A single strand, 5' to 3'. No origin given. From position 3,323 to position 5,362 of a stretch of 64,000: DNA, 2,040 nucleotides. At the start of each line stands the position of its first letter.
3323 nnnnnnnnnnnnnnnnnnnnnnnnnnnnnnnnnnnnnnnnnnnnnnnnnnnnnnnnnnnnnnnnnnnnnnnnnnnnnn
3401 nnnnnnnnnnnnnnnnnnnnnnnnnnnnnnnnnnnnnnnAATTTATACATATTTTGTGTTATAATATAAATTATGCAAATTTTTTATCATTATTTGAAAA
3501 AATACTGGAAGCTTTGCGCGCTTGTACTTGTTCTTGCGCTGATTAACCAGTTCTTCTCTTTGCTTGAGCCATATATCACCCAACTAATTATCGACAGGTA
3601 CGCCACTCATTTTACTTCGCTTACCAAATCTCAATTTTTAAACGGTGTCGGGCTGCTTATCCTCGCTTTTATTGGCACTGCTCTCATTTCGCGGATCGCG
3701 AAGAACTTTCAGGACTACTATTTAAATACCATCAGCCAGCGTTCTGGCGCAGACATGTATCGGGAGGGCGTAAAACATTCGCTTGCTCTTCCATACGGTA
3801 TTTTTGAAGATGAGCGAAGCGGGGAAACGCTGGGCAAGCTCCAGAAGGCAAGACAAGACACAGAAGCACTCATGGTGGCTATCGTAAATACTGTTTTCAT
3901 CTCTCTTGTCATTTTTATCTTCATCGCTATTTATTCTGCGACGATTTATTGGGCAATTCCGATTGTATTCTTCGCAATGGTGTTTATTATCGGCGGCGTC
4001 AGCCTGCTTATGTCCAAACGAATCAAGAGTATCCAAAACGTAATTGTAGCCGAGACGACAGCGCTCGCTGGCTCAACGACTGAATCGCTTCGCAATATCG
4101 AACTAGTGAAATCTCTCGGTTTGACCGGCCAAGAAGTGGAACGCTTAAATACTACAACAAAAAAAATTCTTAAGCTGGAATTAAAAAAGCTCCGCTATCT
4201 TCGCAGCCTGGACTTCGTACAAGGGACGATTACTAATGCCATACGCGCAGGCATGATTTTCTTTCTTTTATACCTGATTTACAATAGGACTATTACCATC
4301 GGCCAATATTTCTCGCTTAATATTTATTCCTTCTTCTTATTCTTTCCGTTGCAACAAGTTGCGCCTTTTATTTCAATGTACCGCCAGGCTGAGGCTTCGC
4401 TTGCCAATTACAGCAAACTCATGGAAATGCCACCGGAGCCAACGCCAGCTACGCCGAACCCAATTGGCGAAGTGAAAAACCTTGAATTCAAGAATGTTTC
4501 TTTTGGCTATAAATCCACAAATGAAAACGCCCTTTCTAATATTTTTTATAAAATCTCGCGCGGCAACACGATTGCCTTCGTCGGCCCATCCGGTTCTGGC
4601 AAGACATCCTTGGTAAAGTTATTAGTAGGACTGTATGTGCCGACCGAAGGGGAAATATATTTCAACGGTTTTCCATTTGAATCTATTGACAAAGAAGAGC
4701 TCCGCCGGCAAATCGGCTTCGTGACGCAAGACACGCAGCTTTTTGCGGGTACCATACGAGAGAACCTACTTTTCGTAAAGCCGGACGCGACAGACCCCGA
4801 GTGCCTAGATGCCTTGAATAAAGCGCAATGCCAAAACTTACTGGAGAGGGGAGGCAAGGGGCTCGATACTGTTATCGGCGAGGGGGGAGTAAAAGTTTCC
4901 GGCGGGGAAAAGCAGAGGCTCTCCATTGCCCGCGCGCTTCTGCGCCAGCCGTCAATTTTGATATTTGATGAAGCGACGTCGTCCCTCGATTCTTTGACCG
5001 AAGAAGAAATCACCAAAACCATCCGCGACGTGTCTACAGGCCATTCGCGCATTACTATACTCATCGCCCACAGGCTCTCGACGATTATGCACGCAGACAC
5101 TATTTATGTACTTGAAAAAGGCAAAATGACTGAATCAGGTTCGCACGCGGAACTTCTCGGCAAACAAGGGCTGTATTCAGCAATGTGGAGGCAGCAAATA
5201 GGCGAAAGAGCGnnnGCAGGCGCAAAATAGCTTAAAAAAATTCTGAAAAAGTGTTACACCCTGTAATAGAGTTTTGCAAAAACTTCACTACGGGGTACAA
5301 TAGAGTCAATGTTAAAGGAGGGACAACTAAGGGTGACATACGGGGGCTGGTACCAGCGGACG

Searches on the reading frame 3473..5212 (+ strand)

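Call 50: search_protein_families(library=pfam, proteins=[window:3473-5212:+], max_evalue=0.00001)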
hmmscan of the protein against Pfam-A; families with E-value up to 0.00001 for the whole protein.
window:3473-5212:+ (580 aa): 2 families
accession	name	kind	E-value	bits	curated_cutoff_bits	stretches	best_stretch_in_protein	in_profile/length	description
PF00005.33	ABC_tran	-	1.6e-32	113.4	25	1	354-503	1-137/137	ABC transporter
PF00664.28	ABC_membrane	-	6.1e-29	102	28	1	17-293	3-274/274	ABC transporter transmembrane region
